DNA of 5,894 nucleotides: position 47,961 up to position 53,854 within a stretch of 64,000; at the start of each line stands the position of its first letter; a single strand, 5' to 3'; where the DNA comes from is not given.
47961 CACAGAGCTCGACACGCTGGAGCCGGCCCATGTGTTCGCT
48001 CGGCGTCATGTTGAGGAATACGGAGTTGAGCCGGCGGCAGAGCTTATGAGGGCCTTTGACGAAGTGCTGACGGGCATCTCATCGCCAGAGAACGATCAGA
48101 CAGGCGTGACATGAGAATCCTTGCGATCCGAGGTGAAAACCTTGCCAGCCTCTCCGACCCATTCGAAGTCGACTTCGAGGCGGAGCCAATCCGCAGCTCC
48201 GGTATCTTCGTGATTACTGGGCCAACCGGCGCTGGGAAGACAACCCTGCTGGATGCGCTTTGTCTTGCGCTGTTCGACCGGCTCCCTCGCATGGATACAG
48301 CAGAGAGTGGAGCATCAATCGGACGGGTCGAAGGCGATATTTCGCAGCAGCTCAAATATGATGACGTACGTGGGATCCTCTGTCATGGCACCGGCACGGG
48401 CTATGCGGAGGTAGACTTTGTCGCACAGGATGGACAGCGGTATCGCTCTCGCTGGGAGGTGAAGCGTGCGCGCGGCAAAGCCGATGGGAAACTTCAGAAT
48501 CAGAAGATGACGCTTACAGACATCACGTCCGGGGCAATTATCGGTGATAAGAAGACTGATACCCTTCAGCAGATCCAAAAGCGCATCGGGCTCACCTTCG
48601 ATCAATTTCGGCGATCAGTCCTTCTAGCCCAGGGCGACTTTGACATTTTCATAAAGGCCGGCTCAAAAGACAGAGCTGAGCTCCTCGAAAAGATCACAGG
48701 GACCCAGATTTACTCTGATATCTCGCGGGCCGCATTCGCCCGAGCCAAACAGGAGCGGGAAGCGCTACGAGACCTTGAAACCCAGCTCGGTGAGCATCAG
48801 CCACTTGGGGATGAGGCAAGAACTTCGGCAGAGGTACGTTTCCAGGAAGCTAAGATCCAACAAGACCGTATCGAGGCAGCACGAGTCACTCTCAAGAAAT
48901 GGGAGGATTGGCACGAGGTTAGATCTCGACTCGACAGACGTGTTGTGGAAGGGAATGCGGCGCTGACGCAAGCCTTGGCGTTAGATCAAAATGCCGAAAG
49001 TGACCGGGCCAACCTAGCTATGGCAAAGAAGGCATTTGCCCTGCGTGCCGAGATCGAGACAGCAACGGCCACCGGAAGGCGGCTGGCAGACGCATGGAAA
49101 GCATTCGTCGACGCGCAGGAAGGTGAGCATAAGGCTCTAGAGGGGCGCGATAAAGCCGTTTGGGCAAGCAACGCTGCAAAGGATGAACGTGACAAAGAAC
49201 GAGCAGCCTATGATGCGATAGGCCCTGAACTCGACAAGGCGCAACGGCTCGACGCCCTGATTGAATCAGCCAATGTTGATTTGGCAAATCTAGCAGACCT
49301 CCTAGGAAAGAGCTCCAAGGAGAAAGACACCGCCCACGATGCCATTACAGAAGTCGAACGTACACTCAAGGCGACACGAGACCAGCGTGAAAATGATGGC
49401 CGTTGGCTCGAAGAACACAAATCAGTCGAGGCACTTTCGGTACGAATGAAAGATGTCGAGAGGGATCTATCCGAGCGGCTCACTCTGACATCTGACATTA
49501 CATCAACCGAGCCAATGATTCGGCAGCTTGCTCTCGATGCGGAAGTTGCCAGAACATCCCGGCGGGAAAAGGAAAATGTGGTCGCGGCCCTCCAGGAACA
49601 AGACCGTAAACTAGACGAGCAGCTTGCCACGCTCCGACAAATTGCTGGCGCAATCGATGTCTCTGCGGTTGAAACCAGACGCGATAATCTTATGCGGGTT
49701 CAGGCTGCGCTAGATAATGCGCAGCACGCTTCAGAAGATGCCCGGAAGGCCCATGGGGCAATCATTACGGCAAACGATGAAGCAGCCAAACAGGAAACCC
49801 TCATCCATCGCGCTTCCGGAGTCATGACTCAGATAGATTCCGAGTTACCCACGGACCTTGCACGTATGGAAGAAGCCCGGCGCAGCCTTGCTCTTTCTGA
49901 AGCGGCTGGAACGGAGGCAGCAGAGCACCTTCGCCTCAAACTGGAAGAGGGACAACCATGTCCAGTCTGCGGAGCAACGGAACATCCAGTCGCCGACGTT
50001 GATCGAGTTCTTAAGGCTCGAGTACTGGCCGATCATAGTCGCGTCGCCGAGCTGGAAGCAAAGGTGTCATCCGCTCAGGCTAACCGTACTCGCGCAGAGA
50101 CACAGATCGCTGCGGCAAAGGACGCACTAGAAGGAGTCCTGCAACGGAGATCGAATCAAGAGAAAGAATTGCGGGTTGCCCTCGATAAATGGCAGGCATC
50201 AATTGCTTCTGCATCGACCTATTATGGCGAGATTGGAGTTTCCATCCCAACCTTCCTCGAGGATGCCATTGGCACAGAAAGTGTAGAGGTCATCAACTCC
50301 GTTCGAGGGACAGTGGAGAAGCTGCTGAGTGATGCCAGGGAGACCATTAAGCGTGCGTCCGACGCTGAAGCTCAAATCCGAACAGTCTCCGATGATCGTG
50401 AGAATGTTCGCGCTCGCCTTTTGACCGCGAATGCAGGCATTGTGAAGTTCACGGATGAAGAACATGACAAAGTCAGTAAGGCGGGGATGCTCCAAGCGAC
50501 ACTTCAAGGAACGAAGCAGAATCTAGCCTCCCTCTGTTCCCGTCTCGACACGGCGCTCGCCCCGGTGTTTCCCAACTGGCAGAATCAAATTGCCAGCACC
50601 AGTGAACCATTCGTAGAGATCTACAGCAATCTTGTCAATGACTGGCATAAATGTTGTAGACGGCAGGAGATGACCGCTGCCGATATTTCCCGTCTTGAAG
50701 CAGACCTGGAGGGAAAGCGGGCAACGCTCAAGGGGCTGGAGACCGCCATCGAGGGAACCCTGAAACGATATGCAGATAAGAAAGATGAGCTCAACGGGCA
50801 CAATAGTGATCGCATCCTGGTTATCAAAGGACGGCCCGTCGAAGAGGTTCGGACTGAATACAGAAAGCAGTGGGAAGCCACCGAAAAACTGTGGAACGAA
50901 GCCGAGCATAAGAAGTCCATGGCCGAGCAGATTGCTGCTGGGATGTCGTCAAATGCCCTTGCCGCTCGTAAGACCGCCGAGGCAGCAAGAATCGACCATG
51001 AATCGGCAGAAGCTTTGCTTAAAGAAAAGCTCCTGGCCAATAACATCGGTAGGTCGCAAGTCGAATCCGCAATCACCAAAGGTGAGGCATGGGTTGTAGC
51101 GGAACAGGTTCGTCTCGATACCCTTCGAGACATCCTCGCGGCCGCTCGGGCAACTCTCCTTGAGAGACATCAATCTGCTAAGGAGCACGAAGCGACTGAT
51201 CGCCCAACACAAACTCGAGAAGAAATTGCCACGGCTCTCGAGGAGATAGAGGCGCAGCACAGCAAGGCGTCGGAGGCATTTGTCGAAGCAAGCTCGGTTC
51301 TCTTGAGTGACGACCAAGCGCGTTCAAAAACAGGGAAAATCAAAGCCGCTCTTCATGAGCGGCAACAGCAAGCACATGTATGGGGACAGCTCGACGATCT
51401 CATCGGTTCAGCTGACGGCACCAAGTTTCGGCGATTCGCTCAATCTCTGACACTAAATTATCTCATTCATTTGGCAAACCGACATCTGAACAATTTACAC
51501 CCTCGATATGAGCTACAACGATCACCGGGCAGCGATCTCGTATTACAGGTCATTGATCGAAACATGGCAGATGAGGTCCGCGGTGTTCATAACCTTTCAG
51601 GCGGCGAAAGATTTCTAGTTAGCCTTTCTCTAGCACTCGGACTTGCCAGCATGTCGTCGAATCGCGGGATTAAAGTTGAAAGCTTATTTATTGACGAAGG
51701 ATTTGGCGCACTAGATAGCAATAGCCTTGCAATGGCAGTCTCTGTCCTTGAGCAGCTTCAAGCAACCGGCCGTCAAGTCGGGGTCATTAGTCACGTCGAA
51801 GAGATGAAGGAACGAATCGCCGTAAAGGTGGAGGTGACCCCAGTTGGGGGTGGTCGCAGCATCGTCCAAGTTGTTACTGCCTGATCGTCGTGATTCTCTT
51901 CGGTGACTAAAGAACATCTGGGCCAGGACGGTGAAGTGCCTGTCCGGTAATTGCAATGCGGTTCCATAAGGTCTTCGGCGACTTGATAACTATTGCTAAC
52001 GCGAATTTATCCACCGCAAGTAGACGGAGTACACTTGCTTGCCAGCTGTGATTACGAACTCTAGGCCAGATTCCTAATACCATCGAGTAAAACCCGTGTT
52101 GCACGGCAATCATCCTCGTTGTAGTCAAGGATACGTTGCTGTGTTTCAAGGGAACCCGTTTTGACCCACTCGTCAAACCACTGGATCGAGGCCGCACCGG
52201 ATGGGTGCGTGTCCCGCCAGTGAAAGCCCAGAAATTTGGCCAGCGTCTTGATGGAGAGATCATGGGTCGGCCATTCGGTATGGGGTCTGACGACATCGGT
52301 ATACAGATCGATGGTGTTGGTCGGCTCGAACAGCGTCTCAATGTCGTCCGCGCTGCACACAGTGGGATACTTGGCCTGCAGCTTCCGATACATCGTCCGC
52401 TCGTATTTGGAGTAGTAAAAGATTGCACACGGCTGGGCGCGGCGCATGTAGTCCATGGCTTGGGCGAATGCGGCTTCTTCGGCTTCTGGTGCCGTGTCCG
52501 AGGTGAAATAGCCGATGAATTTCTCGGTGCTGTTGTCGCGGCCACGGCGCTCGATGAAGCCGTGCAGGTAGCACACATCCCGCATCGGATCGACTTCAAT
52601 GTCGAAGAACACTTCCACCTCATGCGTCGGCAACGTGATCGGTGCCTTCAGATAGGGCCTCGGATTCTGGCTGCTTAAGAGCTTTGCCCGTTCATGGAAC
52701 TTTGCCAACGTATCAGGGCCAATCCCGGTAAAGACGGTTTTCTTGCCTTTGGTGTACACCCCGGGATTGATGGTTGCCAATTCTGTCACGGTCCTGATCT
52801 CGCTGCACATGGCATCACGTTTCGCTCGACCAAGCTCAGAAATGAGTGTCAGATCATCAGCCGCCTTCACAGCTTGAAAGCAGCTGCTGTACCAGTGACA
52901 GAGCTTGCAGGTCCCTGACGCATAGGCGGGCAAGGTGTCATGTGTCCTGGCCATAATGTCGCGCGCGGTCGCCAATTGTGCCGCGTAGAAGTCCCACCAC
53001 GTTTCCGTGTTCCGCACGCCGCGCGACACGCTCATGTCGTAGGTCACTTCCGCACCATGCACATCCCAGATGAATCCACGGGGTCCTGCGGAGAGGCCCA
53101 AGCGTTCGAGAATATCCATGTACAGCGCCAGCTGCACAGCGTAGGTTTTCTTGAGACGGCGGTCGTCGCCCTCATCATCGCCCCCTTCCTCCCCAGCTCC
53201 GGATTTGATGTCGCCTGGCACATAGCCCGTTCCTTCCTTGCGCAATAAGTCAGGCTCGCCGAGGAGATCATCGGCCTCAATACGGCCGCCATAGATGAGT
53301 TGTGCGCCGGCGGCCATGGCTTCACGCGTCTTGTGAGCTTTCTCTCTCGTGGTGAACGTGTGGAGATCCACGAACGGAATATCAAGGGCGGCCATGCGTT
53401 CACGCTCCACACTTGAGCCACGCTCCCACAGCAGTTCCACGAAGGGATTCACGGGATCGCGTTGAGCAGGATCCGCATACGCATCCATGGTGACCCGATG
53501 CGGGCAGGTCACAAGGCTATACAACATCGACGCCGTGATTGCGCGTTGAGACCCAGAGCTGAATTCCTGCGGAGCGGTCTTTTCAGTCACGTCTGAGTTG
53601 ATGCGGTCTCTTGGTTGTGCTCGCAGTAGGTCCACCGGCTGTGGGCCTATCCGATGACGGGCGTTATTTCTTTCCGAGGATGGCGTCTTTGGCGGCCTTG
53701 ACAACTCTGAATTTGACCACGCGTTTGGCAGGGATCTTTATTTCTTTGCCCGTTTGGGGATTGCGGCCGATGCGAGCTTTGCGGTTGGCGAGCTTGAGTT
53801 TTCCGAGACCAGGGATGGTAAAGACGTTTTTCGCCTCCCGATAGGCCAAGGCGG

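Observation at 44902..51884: OLD-family ATPase/Toprim nuclease in a co-directional cassette with SbcD-SbcC: candidate uncharacterised defence or DNA-surveillance system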

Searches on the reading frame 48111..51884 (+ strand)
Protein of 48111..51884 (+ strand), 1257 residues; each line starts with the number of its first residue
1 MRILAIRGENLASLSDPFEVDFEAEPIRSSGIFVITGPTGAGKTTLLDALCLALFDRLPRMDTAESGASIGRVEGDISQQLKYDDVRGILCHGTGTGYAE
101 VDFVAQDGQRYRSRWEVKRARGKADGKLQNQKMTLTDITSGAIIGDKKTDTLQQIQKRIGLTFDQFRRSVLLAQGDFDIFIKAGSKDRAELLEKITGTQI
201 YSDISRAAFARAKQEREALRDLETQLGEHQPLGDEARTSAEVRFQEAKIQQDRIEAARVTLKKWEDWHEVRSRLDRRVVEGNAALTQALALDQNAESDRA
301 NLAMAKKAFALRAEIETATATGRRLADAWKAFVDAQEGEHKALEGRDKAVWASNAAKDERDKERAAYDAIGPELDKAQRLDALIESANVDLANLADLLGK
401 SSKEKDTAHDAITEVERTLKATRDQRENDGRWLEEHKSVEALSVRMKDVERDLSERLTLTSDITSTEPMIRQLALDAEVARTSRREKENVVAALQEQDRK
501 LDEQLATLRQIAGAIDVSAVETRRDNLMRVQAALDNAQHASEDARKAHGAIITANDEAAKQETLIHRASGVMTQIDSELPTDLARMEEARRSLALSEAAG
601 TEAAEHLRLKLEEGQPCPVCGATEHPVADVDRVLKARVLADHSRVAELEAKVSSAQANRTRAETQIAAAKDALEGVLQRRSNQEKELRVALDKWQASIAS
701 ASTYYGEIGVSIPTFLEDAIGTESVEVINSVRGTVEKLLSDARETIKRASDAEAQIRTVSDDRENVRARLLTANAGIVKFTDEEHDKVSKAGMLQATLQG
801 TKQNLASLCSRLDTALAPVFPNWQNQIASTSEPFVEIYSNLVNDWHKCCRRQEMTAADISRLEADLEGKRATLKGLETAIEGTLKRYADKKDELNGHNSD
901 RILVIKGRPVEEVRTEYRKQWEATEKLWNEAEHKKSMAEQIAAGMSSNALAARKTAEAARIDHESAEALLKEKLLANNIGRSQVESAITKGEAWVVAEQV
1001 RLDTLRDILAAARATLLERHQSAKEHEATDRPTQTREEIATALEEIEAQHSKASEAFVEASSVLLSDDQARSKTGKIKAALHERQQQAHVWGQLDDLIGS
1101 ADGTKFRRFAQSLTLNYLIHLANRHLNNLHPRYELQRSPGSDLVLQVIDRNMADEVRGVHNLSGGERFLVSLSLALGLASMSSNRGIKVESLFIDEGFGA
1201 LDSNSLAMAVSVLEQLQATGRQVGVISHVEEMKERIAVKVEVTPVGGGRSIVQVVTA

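Call 6: search_protein_families(library=pfam, proteins=[window:48111-51884:+])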
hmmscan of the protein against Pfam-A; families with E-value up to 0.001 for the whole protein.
window:48111-51884:+ (1257 aa): 5 families
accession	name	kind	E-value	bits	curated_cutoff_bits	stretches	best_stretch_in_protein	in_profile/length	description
PF13476.12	AAA_23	-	2.9e-27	97.1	27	1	6-226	2-193/201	AAA domain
PF02463.25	SMC_N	-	4.2e-10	39.9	40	1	542-1245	135-214/220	RecF/RecN/SMC N terminal domain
PF13558.12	SbcC_Walker_B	-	5.5e-09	36.6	27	1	1156-1214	27-89/90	SbcC/RAD50-like, Walker B motif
PF13555.12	AAA_29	-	3.7e-06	27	27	1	26-54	18-46/61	P-loop containing region of AAA domain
PF20720.3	nSTAND3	-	0.00099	19.3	27.2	0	29-57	16-44/155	Novel STAND NTPase 3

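Call 7: search_protein_families(library=padloc, proteins=[window:48111-51884:+])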
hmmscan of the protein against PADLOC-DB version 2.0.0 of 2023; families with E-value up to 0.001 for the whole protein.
window:48111-51884:+ (1257 aa): 10 families
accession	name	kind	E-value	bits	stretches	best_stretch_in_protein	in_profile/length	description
PDLC04135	mad3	-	2.1e-22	78.2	2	949-1254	194-350/374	mads_3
PDLC03859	LmuB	-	1.5e-18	65.3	2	30-273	24-262/611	-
PDLC04140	mad8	-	1.3e-10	39.3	1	27-207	24-130/314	mads_8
PDLC03865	LmuB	-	1.3e-08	31.6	1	21-972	23-834/1007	-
PDLC02980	AriA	-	6.1e-05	21.1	1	32-79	1-49/304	-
PDLC02668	DndD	-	0.00011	19.3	1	21-63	21-63/659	DndD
PDLC00637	ZorA2|ZorA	-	0.00018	18.4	1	665-845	256-409/420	MotA/ExbB/TolQ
PDLC02335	AbiLi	-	0.00041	17.5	1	3-52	50-98/326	AbiLi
PDLC00519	JetC1|JetC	-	0.00055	16.2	1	22-54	15-47/1097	DUF3584 domain; MukB-like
PDLC02756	PbeC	-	0.00076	16.6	1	26-58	27-59/643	PbeC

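Call 9: search_protein_families(library=ncbifam, proteins=[window:48111-51884:+])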
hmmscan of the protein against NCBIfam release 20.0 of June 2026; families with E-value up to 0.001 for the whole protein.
window:48111-51884:+ (1257 aa): 11 families
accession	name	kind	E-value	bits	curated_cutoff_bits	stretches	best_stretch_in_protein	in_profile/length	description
NF007600.2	PRK10246.1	equivalog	1.6e-121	407.2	750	3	1008-1247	798-1034/1047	exonuclease subunit SbcC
TIGR00618.1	sbcc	subfamily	3.1e-77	260.5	478.5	2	1010-1245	799-1036/1043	exonuclease subunit SbcC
NF041751.2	sbcc_Staph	equivalog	2.4e-40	138.4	920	3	1033-1243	777-996/1007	exonuclease subunit SbcC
NF041752.4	sbcc_Bac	equivalog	2.5e-34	118.4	1420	1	5-1245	7-1116/1130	exonuclease subunit SbcC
NF010068.0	PRK13548.1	equivalog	1.6e-07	30.7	261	0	28-54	29-55/261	heme ABC transporter ATP-binding protein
TIGR03608.1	L_ocin_972_ABC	subfamily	1.1e-05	25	254.85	0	1156-1239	129-203/206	putative bacteriocin export ABC transporter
NF008421.0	PRK11248.1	equivalog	1.3e-05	24.9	357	0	1144-1231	112-190/255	taurine ABC transporter ATP-binding subunit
NF040873.1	AztA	equivalog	1.7e-05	24.5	220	0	1157-1235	115-184/191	zinc ABC transporter ATP-binding protein AztA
TIGR02673.1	FtsE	equivalog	2e-05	24.4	264.85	0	27-53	25-51/214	cell division ATP-binding protein FtsE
NF008338.0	PRK11124.1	equivalog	0.00041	19.9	369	0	1162-1240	142-211/242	arginine ABC transporter ATP-binding protein ArtP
TIGR00955.1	3a01204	subfamily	0.00081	18.1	736.35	0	32-51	53-72/617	pigment precursor permease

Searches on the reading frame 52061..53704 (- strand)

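Call 6: search_protein_families(library=pfam, proteins=[window:52061-53704:-])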
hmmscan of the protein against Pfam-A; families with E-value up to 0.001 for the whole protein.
window:52061-53704:- (547 aa): 1 family
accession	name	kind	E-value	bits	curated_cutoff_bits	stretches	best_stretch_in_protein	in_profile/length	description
PF13482.12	RNase_H_2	-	1.7e-25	90.3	22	1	365-541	1-162/165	RNase_H superfamily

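Call 7: search_protein_families(library=padloc, proteins=[window:52061-53704:-])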
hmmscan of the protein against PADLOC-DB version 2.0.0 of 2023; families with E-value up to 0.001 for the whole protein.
window:52061-53704:- (547 aa): 2 families
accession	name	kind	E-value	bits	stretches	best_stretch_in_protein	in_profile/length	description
PDLC01250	Cas4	-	2.2e-06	26.1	1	59-275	4-167/168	"CAS-I,CAS-II,CAS-III,CAS-IV,CAS-V,CAS-VI; acquisition_associated"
PDLC00943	Cas4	-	0.00033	18.6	0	144-275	63-178/180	CRISPR-associated protein Cas4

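Call 9: search_protein_families(library=ncbifam, proteins=[window:52061-53704:-])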
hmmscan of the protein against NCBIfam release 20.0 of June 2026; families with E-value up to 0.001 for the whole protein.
window:52061-53704:- (547 aa): 1 family
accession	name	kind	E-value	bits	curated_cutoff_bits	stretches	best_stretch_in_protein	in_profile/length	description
TIGR03491.1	TIGR03491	subfamily_domain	9.2e-67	226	97.45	1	56-540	1-459/462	TM0106 family RecB-like putative nuclease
